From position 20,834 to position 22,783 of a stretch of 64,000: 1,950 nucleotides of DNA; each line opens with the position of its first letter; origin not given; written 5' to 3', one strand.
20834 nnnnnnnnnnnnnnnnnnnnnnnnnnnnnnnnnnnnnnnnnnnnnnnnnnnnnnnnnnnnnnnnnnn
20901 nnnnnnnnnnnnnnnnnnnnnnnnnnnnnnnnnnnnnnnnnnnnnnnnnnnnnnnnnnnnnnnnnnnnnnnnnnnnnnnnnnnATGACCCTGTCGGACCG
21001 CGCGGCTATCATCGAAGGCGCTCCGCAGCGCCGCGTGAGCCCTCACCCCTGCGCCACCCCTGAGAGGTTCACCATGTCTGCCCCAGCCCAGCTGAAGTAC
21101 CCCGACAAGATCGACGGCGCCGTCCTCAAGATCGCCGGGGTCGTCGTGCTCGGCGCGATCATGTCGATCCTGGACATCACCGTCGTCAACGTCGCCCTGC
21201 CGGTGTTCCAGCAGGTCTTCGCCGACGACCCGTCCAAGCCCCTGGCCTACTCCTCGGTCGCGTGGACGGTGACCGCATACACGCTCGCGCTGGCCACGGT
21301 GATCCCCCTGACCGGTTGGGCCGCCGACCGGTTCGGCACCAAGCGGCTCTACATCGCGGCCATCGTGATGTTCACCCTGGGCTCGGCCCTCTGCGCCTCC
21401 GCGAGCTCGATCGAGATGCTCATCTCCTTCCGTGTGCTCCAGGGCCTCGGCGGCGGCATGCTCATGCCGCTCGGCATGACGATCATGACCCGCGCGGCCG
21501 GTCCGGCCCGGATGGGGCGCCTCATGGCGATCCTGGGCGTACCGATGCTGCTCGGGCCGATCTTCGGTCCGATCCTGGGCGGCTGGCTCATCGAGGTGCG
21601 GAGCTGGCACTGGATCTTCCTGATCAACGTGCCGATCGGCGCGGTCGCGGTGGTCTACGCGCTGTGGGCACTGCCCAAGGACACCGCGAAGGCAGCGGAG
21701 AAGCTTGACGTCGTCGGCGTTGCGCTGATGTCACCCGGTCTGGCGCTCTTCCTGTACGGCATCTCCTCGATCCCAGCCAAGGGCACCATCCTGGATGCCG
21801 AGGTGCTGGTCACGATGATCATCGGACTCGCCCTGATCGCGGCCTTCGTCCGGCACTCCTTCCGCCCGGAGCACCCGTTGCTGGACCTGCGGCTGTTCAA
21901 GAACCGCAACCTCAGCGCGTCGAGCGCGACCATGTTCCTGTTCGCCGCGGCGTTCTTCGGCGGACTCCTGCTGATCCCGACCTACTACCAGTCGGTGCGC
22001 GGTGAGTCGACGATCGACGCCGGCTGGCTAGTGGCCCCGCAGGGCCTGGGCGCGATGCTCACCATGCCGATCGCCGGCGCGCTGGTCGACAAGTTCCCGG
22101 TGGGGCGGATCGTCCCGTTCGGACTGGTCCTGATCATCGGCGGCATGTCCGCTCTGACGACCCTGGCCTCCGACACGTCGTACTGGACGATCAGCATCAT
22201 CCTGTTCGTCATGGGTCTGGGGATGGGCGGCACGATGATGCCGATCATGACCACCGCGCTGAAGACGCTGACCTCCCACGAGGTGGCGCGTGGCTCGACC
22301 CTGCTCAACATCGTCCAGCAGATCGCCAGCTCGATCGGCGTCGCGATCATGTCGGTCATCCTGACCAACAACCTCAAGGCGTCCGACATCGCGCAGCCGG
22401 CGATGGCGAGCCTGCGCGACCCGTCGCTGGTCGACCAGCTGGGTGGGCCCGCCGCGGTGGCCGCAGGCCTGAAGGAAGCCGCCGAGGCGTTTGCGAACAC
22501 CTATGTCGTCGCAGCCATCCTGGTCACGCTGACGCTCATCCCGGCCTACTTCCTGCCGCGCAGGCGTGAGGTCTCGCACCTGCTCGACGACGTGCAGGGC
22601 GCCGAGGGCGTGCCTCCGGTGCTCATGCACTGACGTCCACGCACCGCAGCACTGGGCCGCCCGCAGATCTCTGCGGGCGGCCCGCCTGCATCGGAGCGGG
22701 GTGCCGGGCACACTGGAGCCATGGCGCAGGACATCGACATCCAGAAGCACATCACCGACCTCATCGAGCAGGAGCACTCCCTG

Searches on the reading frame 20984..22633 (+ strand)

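Call 3: search_protein_families(library=pfam, proteins=[window:20984-22633:+], max_evalue=0.1)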
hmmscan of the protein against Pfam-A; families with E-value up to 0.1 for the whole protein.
window:20984-22633:+ (549 aa): 5 families
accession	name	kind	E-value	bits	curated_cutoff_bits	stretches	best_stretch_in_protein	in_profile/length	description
PF07690.21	MFS_1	-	1.9e-58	198.5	33.4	1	55-452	2-346/347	Major Facilitator Superfamily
PF00083.30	Sugar_tr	-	8.9e-12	45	22.3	1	53-231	4-192/452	Sugar (and other) transporter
PF06609.19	TRI12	-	5.9e-06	25.4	23.2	1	96-308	84-309/599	Fungal trichothecene efflux pump (TRI12)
PF06779.20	MFS_4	-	0.00022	21.1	26.3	1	73-224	212-357/364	Uncharacterised MFS-type transporter YbfB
PF03137.26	OATP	-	0.0021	16.9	25.8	1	140-204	130-194/545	Organic Anion Transporter Polypeptide (OATP) family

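Call 4: search_protein_families(library=ncbifam, proteins=[window:20984-22633:+], max_evalue=0.1)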
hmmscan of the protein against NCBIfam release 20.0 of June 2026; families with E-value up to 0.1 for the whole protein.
window:20984-22633:+ (549 aa): 62 families (the best 25 are shown)
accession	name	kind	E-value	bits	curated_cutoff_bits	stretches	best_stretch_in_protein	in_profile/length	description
TIGR00711.1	efflux_EmrB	subfamily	2.5e-129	432.2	230.2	1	50-523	3-484/485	DHA2 family efflux MFS transporter permease subunit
NF000391.1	EmrB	exception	1.2e-60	205.6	925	1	46-463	7-421/501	multidrug efflux MFS transporter permease subunit EmrB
NF007799.0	PRK10504.1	subfamily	1.6e-55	188.9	426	1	53-461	14-414/471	multidrug transporter subunit MdtD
NF000025.1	MFS_efflux_tcmA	exception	2.9e-40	138.5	999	1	53-464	30-435/538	tetracenomycin C efflux MFS transporter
NF000060.1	MFS_efflux_LmrB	exception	4.6e-40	137.9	800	1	54-527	22-475/479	lincomycin efflux MFS transporter Lmr(B)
NF000095.1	tet_MFS_OtrB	exception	4.7e-38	131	999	1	52-461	29-439/563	oxytetracycline resistance efflux MFS transporter OtrB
NF000089.1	qac_MFS_AB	exception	8.1e-38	130.4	900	1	56-457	26-422/514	QacA/B family quaternary ammonium compound efflux MFS transporter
NF040895.2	MFS_effux_SdrM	equivalog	4e-37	128.4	550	1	53-463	10-407/441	multidrug efflux MFS transporter SdrM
NF011571.1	PRK14995.1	subfamily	4.6e-35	121.3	701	1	53-472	10-422/493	SmvA family efflux MFS transporter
NF000009.1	tet_MFS_Tcr3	exception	1.6e-32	112.8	1000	1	54-521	36-502/512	tetracycline efflux MFS transporter Tcr3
NF012169.0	qepA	equivalog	4.4e-32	111.4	1075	1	52-460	24-423/511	fluoroquinolone efflux MFS transporter QepA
NF033896.2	MFS_LfrA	equivalog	1.2e-30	106.6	825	1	53-499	24-463/504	efflux MFS transporter LfrA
NF000031.1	MFS_efflux_LmrA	exception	1.3e-30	106.5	850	1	59-459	41-436/484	lincomycin efflux MFS transporter Lmr(A)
NF012180.1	tet_MFS_43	exception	3.8e-30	105.3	999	1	54-460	26-427/484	tetracycline efflux MFS transporter Tet(43)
NF000218.1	FexA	exception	3.5e-27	95.2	900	1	54-472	26-441/475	chloramphenicol/florfenicol efflux MFS transporter FexA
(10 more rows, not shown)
